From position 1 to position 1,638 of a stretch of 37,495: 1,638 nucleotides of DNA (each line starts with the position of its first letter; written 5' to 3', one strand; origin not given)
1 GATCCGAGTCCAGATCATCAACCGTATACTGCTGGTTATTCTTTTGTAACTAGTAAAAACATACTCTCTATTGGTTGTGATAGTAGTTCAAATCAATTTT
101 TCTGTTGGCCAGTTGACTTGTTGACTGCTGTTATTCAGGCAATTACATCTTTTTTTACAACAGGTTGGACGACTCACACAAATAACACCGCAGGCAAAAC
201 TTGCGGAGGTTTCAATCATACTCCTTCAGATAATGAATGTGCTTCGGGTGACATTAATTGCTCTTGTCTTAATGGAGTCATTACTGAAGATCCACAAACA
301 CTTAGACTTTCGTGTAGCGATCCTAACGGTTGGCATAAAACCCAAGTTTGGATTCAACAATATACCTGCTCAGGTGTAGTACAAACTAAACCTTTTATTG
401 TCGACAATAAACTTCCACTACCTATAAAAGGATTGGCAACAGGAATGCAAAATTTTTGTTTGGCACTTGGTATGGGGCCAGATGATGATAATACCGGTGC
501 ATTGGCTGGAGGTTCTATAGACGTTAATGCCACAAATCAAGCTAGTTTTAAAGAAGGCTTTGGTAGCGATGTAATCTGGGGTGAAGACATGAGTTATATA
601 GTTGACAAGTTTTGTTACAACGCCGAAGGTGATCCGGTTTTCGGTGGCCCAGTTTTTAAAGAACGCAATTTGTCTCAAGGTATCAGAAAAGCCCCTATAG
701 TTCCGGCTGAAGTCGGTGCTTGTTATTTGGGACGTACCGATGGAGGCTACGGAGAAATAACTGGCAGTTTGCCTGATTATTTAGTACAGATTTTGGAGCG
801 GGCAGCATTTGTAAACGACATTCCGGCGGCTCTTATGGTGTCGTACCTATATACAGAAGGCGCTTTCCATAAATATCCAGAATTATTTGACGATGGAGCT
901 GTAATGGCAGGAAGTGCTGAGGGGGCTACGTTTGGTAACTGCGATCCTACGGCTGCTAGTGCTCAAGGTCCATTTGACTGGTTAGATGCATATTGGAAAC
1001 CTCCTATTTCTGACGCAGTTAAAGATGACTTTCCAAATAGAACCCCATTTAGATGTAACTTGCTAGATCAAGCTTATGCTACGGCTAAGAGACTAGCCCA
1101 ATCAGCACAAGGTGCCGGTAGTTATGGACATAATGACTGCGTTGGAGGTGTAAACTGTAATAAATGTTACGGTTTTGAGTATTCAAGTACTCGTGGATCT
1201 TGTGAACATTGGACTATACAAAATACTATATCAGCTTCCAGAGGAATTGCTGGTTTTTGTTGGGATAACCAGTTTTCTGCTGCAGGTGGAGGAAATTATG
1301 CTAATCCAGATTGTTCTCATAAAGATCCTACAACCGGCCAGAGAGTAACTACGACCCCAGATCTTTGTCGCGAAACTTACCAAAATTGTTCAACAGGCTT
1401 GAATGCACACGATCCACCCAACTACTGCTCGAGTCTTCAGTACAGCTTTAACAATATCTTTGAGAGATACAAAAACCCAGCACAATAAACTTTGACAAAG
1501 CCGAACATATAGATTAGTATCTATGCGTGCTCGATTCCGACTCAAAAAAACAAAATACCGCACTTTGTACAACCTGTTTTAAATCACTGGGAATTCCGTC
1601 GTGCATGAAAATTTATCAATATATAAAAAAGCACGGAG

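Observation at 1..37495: Two translation-initiation regimes in one window: SD-less (apparently leaderless) AT-rich core genes versus SD-led, GC-elevated plus-strand ORFan cassettes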

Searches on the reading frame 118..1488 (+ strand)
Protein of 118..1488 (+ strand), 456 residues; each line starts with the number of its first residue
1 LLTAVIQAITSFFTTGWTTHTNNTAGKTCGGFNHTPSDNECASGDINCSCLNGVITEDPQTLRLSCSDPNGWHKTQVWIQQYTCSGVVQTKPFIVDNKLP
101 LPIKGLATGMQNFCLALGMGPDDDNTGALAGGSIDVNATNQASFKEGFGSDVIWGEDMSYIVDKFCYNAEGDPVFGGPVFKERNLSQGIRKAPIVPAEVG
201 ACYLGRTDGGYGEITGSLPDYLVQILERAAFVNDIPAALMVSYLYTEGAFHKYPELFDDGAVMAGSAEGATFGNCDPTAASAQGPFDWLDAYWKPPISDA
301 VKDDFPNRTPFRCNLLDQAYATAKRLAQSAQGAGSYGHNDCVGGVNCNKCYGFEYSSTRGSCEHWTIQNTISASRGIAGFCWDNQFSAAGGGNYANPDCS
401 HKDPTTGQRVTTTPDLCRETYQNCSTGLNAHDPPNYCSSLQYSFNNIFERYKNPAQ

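Call 67: search_protein_families(library=pfam, proteins=[window:118-1488:+], max_evalue=0.01)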
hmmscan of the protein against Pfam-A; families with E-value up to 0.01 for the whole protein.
window:118-1488:+ (456 aa): 0 families
